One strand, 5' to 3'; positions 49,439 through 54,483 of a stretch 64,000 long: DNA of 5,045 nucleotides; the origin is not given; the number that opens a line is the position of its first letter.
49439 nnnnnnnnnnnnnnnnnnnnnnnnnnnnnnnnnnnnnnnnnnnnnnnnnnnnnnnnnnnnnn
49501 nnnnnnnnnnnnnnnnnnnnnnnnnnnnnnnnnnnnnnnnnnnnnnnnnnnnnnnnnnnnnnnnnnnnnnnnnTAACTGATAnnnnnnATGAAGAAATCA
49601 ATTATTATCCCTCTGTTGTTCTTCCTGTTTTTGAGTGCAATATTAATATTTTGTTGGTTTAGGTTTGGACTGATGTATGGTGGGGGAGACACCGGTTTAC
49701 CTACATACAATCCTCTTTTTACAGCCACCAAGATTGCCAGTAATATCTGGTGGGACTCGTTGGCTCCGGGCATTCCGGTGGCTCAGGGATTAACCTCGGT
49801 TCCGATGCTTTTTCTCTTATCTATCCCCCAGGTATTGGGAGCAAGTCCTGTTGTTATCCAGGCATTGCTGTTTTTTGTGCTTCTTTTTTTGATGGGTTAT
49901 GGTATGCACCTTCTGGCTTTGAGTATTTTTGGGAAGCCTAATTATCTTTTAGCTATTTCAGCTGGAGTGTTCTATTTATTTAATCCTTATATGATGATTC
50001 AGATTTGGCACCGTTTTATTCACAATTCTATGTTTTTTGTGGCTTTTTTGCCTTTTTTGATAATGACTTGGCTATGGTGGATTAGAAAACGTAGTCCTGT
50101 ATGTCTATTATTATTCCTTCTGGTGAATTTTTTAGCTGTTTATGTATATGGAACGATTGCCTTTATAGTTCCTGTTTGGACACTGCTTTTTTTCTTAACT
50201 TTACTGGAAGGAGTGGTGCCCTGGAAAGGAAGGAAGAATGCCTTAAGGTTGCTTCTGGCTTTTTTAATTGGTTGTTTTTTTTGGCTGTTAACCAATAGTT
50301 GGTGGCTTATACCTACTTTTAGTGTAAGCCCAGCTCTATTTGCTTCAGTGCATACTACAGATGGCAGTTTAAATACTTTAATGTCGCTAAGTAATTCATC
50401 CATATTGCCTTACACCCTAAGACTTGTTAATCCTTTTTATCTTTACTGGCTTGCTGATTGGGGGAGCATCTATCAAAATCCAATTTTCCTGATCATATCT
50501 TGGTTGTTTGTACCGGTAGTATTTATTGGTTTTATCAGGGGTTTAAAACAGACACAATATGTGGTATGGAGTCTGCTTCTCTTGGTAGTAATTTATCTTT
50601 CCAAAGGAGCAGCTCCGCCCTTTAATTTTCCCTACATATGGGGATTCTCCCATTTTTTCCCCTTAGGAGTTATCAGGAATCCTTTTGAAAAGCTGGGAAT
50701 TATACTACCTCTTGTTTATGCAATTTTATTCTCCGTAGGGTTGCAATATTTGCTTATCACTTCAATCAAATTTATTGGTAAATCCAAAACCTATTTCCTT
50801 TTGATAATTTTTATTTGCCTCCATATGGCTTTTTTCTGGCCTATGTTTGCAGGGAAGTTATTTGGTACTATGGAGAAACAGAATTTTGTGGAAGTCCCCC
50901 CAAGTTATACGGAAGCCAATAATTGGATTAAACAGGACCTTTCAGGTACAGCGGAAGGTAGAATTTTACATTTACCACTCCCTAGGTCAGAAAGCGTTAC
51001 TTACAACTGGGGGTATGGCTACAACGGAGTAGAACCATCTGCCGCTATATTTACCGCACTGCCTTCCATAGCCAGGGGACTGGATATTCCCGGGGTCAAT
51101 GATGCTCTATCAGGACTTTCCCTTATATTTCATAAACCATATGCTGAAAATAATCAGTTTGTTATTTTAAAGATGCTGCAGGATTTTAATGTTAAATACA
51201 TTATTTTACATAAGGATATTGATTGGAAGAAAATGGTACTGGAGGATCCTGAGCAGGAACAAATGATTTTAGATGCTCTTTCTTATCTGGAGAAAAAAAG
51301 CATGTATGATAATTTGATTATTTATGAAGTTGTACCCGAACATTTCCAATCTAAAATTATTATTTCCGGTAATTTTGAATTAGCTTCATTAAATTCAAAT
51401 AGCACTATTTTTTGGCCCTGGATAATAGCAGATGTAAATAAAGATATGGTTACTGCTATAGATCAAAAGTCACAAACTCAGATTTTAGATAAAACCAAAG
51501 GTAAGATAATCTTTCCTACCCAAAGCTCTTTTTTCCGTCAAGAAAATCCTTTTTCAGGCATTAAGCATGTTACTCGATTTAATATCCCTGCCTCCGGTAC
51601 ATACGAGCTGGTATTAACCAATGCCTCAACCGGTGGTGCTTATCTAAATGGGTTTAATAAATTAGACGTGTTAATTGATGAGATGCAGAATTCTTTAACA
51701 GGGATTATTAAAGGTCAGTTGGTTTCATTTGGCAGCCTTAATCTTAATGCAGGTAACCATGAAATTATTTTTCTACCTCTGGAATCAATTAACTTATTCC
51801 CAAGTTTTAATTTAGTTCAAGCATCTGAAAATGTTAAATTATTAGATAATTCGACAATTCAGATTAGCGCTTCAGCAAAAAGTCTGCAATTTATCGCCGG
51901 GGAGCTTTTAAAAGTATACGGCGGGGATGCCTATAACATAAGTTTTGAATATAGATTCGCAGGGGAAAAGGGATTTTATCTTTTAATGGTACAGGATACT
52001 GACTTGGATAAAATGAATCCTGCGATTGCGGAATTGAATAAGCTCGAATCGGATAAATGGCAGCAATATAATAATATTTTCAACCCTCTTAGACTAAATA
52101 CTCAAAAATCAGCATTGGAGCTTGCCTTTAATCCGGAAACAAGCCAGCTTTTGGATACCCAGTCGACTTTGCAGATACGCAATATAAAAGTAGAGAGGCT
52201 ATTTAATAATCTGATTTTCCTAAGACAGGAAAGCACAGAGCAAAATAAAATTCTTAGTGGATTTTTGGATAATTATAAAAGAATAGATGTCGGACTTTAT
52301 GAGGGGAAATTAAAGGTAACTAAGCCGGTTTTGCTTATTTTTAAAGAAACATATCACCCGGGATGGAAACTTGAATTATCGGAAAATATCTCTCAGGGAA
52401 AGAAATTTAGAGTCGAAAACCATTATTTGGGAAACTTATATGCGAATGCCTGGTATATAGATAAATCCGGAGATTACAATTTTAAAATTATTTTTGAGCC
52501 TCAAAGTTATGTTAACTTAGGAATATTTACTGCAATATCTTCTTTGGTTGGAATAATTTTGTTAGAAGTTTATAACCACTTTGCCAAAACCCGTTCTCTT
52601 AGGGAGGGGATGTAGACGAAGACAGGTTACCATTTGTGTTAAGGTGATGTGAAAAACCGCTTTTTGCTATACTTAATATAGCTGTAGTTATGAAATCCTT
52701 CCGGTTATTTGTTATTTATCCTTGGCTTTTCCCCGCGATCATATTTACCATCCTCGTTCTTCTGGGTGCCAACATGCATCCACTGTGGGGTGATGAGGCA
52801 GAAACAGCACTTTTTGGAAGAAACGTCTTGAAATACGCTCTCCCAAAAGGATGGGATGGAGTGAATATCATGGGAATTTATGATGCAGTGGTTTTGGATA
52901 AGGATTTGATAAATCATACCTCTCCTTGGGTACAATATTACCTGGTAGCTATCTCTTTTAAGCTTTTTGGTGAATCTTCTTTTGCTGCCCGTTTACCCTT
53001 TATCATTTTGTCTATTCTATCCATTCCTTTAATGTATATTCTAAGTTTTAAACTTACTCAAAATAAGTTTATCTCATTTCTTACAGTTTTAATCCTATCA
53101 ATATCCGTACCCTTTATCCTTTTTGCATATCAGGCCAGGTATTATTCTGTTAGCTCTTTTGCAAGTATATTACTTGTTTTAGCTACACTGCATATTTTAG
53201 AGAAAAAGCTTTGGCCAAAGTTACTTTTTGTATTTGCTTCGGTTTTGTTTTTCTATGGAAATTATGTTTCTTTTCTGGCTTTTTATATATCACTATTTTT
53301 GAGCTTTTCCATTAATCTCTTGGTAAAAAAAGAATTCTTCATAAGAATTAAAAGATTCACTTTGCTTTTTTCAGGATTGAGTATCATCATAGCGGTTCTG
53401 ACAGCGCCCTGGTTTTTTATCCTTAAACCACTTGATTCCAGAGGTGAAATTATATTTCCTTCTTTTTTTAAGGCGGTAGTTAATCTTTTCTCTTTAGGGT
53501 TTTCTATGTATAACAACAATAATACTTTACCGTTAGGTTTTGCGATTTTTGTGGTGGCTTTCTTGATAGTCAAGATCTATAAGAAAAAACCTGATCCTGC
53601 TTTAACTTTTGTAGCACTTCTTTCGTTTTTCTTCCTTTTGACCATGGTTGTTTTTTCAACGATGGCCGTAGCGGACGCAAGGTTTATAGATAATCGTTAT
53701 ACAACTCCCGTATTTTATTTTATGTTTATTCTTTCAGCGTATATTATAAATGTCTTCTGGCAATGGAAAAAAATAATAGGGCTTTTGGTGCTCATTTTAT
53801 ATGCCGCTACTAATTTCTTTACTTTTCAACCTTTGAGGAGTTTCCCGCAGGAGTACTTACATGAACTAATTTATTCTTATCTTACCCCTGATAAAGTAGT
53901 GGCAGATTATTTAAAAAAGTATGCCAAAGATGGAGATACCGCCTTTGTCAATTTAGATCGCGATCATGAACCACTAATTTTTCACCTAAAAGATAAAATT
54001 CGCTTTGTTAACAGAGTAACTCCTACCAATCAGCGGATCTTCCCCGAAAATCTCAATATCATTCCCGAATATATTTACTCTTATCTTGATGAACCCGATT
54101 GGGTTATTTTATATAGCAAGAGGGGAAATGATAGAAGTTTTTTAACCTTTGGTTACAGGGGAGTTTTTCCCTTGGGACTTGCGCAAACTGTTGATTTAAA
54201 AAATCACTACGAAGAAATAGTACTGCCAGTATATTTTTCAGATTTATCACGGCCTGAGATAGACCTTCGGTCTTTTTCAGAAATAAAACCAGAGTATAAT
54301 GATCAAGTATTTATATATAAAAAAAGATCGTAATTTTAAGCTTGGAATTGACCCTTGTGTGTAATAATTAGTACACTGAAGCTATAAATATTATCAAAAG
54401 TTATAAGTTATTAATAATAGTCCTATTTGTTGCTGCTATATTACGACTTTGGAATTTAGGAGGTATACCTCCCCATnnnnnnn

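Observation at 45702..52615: Perfect 1.58-kb direct repeat makes two adjacent giant GT-C genes share an identical membrane domain while their ectodomains are highly diverged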

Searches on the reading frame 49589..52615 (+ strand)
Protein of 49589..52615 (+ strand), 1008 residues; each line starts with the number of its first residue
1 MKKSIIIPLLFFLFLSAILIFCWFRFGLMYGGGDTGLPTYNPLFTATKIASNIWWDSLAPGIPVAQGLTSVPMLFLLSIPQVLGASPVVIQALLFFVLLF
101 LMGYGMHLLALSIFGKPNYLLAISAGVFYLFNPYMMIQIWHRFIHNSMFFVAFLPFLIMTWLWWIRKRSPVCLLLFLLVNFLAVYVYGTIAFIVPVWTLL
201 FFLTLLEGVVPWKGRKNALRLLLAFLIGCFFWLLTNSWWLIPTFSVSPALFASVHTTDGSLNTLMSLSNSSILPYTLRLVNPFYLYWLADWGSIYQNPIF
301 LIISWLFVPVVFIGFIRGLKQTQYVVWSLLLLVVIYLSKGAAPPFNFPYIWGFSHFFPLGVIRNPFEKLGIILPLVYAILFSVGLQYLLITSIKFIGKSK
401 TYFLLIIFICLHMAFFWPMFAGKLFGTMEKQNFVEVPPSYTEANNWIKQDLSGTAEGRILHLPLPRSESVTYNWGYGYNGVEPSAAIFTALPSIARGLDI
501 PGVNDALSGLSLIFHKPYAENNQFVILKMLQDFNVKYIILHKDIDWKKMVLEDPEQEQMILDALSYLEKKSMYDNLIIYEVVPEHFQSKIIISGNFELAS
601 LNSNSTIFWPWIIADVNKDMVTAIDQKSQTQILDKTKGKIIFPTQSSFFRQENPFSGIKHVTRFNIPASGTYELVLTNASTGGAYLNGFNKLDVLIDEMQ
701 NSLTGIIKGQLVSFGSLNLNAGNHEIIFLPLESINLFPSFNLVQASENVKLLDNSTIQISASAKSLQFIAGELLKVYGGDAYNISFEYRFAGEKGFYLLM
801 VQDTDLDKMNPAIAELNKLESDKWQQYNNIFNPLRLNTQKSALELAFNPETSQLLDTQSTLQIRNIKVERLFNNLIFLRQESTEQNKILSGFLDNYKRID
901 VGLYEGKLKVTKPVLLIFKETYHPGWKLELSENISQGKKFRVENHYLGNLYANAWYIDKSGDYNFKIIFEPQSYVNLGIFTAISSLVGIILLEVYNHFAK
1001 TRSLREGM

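Call 7: search_protein_families(library=pfam, proteins=[window:49589-52615:+], max_evalue=0.01)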
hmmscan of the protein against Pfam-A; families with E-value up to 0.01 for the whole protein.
window:49589-52615:+ (1008 aa): 0 families

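Call 8: search_protein_families(library=ncbifam, proteins=[window:49589-52615:+], max_evalue=0.01)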
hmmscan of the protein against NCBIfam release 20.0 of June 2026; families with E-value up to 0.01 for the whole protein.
window:49589-52615:+ (1008 aa): 0 families

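Call 58: list_cluster_members(proteins=[P0001, window:49589-52612:+, window:49232-49573:+, window:44650-45705:+])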
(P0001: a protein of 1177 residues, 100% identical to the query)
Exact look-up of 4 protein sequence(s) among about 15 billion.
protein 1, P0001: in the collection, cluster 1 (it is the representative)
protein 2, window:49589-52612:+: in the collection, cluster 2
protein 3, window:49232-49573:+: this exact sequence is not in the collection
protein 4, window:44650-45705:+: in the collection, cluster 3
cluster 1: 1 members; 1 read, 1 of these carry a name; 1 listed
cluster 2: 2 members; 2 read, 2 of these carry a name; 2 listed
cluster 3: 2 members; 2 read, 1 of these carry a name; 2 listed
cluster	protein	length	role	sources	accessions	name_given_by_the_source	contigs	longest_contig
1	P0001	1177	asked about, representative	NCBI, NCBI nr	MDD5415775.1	MAG: DUF5667 domain-containing protein [Candidatus Daviesbacteria bacterium] | DUF5667 domain-containing protein [Candidatus Daviesbacteria bacterium]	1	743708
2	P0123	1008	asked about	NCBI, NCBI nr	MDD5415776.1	MAG: hypothetical protein PHE48_02080 [Candidatus Daviesbacteria bacterium] | hypothetical protein [Candidatus Daviesbacteria bacterium]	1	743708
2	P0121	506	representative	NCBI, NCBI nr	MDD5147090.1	MAG: hypothetical protein PHV63_00870, partial [Candidatus Daviesbacteria bacterium] | hypothetical protein [Candidatus Daviesbacteria bacterium]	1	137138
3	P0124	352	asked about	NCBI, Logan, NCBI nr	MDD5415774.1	MAG: glycosyltransferase family 2 protein [Candidatus Daviesbacteria bacterium] | glycosyltransferase family 2 protein [Candidatus Daviesbacteria bacterium]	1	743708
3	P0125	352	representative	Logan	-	-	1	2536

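Call 77: predict_structure(alignment_id=A3)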
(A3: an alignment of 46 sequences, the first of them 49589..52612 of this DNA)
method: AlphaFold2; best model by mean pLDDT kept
length: 1008 residues; sequences in the alignment: 46
mean_pLDDT: 82.4   pTM: 0.77
mean pLDDT of the five models: 82.4, 80.4, 78.5, 76.9, 75.4
residues with pLDDT >= 90: 310; 70-90: 546; 50-70: 120; < 50: 32
segments of 3 or more residues with pLDDT < 50: 287-289, 604-606, 652-655, 807-820, 851-856
pLDDT, mean of each block of 10 residues (from residue 1): 76 96 90 64 75 65 72 89 92 94 96 90 95 87 86 96 93 94 88 90 92 89 94 92 74 67 78 76 56 80 90 95 92 89 79 73 81 95 94 94 92 89 81 89 93 85 84 87 85 79 75 76 85 93 85 88 94 95 91 83 56 72 79 78 77 58 85 77 65 84 79 84 85 83 84 84 76 80 86 73 61 44 77 74 78 56 87 80 60 84 89 89 88 67 84 88 90 89 91 88 79
secondary structure, 60 per line:
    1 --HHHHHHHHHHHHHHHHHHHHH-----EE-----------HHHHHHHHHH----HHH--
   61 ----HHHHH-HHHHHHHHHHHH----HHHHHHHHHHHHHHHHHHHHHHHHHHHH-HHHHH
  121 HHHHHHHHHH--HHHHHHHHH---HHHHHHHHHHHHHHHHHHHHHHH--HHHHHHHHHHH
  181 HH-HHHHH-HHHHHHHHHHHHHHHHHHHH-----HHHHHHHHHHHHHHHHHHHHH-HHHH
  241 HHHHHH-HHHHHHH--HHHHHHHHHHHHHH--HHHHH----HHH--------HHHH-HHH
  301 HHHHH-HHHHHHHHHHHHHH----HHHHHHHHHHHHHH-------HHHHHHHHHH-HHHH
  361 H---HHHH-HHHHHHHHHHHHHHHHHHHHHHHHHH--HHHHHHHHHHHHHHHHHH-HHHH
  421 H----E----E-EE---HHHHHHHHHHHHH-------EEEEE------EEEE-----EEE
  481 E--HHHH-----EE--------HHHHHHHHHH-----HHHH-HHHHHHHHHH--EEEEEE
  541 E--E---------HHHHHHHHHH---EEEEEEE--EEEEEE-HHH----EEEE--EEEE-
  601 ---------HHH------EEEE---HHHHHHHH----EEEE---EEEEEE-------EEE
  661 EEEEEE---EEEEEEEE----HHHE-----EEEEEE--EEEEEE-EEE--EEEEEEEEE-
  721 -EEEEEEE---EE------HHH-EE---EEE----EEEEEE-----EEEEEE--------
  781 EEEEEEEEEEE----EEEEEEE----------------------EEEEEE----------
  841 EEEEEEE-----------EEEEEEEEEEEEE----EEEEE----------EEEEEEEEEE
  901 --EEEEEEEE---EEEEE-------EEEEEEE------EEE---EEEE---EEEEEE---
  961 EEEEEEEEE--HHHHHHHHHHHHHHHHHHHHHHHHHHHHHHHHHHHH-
elements in order (helices of 4 or more, strands of 3 or more residues): H3-23 H42-51 H65-69 H71-82 H87-114 H116-130 H133-141 H145-167 H170-182 H184-188 H190-209 H215-235 H237-246 H248-254 H257-270 H273-277 H293-296 H298-305 H307-320 H325-338 H346-355 H357-361 H365-368 H370-395 H398-415 H417-421 H438-450 E458-462 E469-472 E478-481 H484-487 H503-512 H518-521 H523-532 E535-541 H554-563 E567-573 E576-581 E590-593 E596-599 E619-622 H626-633 E638-641 E645-650 E658-666 E670-677 E691-696 E699-704 E706-708 E711-719 E722-728 E749-751 E756-761 E767-772 E781-791 E796-802 E825-830 E841-847 E859-871 E876-880 E891-900 E903-910 E914-918 E926-932 E939-941 E945-948 E952-957 E961-969 H972-1007

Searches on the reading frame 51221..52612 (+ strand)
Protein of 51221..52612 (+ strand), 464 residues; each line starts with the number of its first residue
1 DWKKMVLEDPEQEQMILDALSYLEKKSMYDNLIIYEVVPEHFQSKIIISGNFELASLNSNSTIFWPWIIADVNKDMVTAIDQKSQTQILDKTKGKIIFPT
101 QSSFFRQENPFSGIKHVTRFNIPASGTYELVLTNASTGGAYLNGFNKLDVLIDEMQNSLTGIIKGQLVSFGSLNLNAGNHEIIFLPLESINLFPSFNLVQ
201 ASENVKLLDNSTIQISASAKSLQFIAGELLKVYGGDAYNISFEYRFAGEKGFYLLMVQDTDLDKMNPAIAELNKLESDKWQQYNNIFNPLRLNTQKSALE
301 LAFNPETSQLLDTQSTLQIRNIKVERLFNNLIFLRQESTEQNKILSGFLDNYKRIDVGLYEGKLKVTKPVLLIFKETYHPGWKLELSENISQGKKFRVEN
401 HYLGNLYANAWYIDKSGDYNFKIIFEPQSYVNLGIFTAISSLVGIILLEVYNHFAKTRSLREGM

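Call 14: search_protein_families(library=pfam, proteins=[window:51221-52612:+], max_evalue=10)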
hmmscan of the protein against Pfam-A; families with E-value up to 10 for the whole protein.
window:51221-52612:+ (464 aa): 3 families
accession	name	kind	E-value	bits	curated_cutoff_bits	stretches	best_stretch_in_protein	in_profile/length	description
PF17951.6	FAS_meander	-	0.044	14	23.1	1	336-402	73-139/146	Fatty acid synthase meander beta sheet domain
PF02018.23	CBM_4_9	-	0.082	13.7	25.9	1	231-305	58-131/136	Carbohydrate binding domain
PF07691.17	PA14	-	0.09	13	24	1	94-144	28-78/147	PA14 domain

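Call 37: find_homologous_proteins(query=window:51221-52612:+, max_evalue=0.001)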
Query window:51221-52612:+ (464 aa): 2 proteins with E <= 0.001 among 6524 candidates.
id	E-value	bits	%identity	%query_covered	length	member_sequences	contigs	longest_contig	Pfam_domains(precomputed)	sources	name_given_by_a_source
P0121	0.0e+0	1012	99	100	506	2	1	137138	-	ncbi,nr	ncbi:MAG: hypothetical protein PHV63_00870, partial [Candidatus Daviesbacteria bacterium]|nr:hypothe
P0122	1.3e-243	827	82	99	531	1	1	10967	-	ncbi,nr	ncbi:MAG: hypothetical protein M1308_01390, partial [Actinobacteria bacterium]|nr:hypothetical prote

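Call 38: find_encoding_contigs(protein=P0121, flank=10000, max_places=3)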
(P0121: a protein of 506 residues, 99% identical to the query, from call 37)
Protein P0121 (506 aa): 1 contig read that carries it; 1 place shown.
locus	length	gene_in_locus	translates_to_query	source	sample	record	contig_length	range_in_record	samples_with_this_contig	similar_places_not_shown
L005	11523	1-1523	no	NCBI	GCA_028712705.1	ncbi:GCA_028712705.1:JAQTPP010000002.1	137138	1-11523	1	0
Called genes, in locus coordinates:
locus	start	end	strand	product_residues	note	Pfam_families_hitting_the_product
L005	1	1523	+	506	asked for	?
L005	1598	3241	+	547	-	-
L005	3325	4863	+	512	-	PF02366:PMT, PF13231:PMT_2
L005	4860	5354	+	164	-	-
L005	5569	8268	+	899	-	-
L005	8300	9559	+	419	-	PF01943:Polysacc_synt, PF13440:Polysacc_synt_3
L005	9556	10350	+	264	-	PF00535:Glycos_transf_2, PF10111:Glyco_tranf_2_2 (weak)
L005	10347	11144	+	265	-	PF13489:Methyltransf_23, PF01209:Ubie_methyltran, PF07021:MetW, PF13847:Methyltransf_31, PF08241:Methyltransf_11, PF08242:Methyltransf_12, PF13649:Methyltransf_25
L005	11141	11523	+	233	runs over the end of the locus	PF01209:Ubie_methyltran, PF05401:NodS, PF13489:Methyltransf_23, PF07021:MetW (weak), PF13847:Methyltransf_31, PF08241:Methyltransf_11, PF08242:Methyltransf_12, PF13649:Methyltransf_25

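Call 39: find_encoding_contigs(protein=P0122, flank=10000, max_places=3)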
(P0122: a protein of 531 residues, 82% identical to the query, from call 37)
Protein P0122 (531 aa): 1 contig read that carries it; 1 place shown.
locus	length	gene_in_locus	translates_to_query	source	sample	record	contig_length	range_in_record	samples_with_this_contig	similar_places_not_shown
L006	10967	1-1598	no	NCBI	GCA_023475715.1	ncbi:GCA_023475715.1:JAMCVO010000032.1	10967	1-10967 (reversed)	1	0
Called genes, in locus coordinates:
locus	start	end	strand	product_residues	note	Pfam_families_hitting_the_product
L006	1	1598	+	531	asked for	?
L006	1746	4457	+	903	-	-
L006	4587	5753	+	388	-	PF01943:Polysacc_synt, PF13440:Polysacc_synt_3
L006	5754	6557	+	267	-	PF10111:Glyco_tranf_2_2, PF00535:Glycos_transf_2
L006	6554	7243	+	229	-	PF05401:NodS (weak), PF07021:MetW (weak), PF13489:Methyltransf_23, PF08241:Methyltransf_11, PF08242:Methyltransf_12, PF13649:Methyltransf_25, PF13847:Methyltransf_31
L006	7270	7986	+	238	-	PF00535:Glycos_transf_2, PF10111:Glyco_tranf_2_2 (weak), PF13641:Glyco_tranf_2_3 (weak)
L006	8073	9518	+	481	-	PF13231:PMT_2 (weak)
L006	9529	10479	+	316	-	PF00534:Glycos_transf_1, PF13692:Glyco_trans_1_4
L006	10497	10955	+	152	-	PF05219:DREV (weak), PF01209:Ubie_methyltran, PF13489:Methyltransf_23, PF07021:MetW, PF13847:Methyltransf_31, PF08241:Methyltransf_11, PF08242:Methyltransf_12, PF13649:Methyltransf_25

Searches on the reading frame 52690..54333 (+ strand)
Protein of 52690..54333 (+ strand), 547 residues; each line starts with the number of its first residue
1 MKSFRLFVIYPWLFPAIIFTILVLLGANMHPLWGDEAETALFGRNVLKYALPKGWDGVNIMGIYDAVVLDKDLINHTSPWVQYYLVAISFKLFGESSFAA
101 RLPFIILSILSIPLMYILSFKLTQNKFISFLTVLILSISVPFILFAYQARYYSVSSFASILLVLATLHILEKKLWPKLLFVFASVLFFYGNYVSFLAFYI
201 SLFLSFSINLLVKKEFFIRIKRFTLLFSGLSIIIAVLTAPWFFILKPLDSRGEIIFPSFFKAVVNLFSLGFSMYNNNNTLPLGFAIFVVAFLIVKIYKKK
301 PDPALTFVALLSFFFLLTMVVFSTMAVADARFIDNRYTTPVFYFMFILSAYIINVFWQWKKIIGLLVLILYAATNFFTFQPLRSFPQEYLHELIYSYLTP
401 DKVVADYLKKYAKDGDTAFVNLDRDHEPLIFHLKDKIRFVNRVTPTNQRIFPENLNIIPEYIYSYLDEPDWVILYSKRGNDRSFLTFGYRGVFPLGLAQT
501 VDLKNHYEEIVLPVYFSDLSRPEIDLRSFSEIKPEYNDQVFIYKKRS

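Call 7: search_protein_families(library=pfam, proteins=[window:52690-54333:+], max_evalue=0.01)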
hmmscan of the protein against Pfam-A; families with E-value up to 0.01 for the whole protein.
window:52690-54333:+ (547 aa): 1 family
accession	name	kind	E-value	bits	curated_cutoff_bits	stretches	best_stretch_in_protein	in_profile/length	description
PF13231.12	PMT_2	-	0.0002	22.1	26.1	1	79-219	3-140/160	Dolichyl-phosphate-mannose-protein mannosyltransferase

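Call 8: search_protein_families(library=ncbifam, proteins=[window:52690-54333:+], max_evalue=0.01)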
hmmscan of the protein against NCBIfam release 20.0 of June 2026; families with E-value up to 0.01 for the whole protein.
window:52690-54333:+ (547 aa): 1 family
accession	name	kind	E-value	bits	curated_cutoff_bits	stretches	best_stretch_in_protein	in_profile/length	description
NF009784.2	PRK13279.1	equivalog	0.00055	18.7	567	1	77-244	60-225/539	lipid IV(A) 4-amino-4-deoxy-L-arabinosyltransferase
